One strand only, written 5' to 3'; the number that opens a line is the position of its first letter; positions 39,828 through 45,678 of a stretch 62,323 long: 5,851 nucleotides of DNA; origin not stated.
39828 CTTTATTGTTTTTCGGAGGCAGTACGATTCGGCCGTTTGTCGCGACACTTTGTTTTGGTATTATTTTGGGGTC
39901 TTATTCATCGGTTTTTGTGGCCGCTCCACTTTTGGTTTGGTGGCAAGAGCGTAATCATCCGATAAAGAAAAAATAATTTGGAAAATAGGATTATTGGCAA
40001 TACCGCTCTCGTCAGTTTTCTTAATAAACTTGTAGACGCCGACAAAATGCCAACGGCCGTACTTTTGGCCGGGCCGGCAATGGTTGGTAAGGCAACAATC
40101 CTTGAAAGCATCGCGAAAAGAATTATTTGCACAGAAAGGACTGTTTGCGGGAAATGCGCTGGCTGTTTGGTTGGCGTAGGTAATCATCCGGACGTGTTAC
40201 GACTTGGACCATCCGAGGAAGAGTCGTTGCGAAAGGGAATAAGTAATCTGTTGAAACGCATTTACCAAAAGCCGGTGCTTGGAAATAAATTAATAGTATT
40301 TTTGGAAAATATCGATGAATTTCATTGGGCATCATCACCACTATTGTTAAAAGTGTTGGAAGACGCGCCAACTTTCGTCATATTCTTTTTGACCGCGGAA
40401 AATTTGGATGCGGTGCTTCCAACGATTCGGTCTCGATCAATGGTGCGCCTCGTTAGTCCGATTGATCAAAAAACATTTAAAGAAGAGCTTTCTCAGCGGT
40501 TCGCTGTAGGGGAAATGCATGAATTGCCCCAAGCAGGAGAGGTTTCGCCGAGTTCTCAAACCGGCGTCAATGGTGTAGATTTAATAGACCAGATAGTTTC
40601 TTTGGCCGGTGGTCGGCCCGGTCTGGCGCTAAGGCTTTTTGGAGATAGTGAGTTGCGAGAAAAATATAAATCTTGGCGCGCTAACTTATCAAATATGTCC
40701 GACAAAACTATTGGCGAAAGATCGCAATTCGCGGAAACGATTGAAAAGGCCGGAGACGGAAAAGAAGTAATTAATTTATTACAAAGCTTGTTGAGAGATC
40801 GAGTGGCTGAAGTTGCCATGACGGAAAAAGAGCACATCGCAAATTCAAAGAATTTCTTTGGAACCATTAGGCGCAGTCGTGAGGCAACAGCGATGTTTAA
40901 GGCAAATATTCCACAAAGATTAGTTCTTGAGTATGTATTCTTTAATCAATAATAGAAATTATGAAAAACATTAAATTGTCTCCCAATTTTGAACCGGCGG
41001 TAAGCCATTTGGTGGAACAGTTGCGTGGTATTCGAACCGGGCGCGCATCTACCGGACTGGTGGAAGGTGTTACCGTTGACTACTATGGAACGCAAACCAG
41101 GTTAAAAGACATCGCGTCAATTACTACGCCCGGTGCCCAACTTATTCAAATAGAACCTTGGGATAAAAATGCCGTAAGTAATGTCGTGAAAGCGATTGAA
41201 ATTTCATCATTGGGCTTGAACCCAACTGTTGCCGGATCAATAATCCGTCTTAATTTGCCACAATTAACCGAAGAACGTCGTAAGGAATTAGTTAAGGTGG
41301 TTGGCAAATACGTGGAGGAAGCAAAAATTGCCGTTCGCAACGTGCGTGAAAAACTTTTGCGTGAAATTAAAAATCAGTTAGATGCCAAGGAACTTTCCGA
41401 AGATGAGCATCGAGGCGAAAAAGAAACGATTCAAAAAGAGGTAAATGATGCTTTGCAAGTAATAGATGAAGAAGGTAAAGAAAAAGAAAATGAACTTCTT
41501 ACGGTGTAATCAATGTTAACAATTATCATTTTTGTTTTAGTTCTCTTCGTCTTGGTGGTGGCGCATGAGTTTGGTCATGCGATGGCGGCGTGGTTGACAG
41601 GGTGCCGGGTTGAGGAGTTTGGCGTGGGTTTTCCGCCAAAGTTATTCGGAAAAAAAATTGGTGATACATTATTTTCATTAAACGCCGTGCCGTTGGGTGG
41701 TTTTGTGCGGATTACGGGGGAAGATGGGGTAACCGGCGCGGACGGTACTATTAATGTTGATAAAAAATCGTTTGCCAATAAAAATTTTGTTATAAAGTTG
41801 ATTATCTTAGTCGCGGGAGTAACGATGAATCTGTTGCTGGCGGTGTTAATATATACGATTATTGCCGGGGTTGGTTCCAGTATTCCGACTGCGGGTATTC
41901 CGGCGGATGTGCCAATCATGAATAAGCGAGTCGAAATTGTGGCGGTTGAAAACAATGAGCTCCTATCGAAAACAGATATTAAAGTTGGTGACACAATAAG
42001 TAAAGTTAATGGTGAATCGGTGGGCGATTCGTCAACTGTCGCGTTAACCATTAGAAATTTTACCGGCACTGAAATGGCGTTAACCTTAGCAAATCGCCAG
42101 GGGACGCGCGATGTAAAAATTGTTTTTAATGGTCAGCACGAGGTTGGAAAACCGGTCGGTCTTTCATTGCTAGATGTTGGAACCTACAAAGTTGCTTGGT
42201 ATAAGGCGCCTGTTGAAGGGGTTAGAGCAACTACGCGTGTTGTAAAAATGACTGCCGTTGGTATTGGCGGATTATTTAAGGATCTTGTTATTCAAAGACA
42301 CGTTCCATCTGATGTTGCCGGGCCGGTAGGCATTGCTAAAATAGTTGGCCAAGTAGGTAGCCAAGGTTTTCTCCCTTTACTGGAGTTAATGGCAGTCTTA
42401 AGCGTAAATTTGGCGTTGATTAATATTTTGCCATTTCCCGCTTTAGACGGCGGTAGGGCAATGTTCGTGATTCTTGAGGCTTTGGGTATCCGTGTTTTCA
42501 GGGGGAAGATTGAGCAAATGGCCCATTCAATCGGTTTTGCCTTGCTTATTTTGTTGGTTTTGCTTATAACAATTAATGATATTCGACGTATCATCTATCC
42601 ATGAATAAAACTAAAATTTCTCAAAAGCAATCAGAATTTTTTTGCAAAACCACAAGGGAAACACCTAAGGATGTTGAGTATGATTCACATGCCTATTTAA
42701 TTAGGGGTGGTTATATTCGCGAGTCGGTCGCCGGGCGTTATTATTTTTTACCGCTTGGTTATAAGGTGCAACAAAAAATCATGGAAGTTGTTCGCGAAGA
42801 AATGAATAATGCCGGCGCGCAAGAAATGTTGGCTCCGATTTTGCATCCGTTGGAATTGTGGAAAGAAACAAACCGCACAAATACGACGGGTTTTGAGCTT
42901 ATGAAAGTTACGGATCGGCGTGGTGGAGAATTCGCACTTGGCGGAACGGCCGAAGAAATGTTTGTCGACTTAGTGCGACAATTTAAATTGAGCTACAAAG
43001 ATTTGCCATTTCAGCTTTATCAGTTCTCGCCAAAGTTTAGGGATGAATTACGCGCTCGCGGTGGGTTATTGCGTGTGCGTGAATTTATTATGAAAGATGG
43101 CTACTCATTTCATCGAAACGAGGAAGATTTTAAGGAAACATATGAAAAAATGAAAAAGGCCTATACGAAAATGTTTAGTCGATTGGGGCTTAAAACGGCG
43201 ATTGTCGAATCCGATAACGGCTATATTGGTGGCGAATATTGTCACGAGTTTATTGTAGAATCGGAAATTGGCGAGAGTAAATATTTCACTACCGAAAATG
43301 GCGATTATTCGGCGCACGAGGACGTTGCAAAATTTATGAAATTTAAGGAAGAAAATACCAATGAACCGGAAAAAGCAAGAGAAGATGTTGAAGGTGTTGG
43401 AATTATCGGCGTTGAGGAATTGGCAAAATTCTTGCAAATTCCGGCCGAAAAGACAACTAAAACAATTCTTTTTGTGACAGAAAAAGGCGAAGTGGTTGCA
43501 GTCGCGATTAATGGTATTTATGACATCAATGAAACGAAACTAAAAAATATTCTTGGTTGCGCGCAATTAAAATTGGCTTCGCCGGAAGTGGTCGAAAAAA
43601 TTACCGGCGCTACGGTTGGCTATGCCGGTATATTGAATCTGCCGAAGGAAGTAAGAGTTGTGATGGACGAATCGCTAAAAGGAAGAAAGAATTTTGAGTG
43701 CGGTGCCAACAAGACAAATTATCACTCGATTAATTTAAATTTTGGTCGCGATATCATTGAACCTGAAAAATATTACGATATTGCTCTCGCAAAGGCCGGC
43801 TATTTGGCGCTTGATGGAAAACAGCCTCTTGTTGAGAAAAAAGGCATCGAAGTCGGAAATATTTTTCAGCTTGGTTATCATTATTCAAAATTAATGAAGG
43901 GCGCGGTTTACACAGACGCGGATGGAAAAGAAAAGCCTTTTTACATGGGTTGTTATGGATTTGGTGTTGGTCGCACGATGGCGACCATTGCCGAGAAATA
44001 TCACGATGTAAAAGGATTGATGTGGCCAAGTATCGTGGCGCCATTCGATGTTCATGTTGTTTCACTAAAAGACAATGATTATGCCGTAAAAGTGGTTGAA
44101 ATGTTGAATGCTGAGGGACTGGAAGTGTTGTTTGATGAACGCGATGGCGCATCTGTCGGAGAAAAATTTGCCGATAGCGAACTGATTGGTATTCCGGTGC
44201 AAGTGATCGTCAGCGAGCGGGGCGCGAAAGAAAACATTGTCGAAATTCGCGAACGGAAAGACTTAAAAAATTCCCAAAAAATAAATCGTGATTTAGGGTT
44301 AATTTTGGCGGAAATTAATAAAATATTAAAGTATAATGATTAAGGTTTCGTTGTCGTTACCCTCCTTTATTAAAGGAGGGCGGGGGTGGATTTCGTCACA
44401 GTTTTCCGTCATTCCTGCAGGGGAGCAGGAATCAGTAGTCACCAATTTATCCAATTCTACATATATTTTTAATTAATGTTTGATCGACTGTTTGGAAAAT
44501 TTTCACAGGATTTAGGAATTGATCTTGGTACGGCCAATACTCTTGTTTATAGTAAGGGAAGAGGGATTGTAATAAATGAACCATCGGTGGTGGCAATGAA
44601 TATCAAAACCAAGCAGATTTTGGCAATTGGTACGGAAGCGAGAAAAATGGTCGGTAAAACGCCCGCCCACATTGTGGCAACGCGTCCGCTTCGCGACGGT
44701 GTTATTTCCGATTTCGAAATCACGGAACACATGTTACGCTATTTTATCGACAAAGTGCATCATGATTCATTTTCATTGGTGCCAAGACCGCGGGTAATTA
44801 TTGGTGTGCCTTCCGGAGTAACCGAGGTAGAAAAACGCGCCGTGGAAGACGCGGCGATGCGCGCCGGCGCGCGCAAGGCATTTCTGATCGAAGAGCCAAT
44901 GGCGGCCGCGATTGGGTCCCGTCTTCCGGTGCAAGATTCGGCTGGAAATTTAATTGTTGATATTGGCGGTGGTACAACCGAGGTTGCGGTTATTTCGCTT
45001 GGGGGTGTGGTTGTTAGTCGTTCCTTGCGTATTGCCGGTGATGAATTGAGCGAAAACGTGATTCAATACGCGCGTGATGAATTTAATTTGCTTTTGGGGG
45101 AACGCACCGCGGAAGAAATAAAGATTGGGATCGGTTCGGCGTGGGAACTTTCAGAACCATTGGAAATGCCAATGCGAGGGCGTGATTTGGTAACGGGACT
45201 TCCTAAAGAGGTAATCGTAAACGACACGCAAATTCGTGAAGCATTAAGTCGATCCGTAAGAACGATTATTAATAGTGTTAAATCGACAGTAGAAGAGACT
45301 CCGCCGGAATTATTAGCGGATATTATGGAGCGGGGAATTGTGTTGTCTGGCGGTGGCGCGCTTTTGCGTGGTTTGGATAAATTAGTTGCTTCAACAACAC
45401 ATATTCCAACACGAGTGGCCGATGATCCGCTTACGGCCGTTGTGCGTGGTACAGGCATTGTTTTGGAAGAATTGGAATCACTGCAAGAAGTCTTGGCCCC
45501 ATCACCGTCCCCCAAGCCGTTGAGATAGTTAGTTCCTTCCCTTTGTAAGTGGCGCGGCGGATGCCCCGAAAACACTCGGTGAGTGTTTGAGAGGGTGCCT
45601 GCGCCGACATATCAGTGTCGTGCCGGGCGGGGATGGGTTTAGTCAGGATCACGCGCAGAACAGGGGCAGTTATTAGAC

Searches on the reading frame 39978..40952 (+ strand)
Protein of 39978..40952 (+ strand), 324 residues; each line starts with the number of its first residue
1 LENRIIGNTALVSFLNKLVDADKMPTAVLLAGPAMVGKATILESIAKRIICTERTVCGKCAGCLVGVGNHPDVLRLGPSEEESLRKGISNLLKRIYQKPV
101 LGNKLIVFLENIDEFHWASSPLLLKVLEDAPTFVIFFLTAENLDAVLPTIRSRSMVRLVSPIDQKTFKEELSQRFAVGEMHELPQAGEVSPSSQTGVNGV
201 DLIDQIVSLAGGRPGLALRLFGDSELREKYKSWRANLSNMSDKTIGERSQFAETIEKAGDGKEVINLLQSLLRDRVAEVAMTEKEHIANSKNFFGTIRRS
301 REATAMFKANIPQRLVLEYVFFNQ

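Call 35: search_protein_families(library=pfam, proteins=[window:39978-40952:+], max_evalue=0.0001)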
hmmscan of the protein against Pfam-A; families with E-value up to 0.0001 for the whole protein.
window:39978-40952:+ (324 aa): 1 family
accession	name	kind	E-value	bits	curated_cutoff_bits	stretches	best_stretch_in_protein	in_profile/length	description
PF13177.12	DNA_pol3_delta2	-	9.3e-27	94.4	27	1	8-156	2-154/161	DNA polymerase III, delta subunit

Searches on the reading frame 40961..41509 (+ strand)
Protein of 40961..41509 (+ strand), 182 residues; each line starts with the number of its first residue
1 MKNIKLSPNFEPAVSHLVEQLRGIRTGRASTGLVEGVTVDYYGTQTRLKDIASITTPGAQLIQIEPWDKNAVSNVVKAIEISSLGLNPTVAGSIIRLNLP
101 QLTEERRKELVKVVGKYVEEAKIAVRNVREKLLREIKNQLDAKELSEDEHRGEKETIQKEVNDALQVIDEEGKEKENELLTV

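Call 35: search_protein_families(library=pfam, proteins=[window:40961-41509:+], max_evalue=0.0001)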
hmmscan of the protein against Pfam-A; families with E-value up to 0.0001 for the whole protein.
window:40961-41509:+ (182 aa): 1 family
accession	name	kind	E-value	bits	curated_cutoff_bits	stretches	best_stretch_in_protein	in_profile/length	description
PF01765.24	RRF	-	5.5e-54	182.9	29.7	1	19-180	3-164/164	Ribosome recycling factor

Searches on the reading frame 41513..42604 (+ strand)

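Call 35: search_protein_families(library=pfam, proteins=[window:41513-42604:+], max_evalue=0.0001)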
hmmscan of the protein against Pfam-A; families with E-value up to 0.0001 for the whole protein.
window:41513-42604:+ (363 aa): 2 families
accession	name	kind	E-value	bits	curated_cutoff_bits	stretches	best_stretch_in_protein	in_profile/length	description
PF02163.28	Peptidase_M50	-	9.1e-50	169.5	27.2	1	7-348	2-221/221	Peptidase family M50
PF13398.12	Peptidase_M50B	-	3.1e-05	24.2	26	1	12-37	22-47/201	Peptidase M50B-like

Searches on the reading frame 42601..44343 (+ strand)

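Call 34: search_protein_families(library=pfam, proteins=[window:42601-44343:+], max_evalue=0.0001)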
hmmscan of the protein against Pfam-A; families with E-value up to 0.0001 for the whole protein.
window:42601-44343:+ (580 aa): 3 families
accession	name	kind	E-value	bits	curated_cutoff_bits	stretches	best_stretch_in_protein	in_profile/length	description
PF00587.30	tRNA-synt_2b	-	4.5e-31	108.7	29.3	1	102-467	2-179/179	tRNA synthetase class II core domain (G, H, P, S and T)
PF04073.20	tRNA_edit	-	2.1e-24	86.4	25.5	1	271-377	7-114/123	Aminoacyl-tRNA editing domain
PF03129.25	HGTP_anticodon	-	4.3e-14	52.9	21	1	484-560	2-81/94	Anticodon binding domain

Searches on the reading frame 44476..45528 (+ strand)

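Call 35: search_protein_families(library=pfam, proteins=[window:44476-45528:+], max_evalue=0.0001)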
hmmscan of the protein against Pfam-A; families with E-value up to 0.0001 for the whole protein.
window:44476-45528:+ (350 aa): 5 families
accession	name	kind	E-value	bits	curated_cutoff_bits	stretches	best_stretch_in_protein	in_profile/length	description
PF06723.19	MreB_Mbl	-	1.8e-141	471.2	27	1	11-337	2-326/327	MreB/Mbl protein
PF14450.12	FtsA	-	8.9e-10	39.4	31.8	1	160-317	2-112/127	Cell division protein FtsA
PF00012.26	HSP70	-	1.5e-09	37.1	20.6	1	106-204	135-239/599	Hsp70 protein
PF00022.25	Actin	-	2.5e-09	36.7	27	1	36-201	31-189/410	Actin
PF11104.14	PilM_2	-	5.3e-06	26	27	0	288-316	278-306/340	Type IV pilus assembly protein PilM;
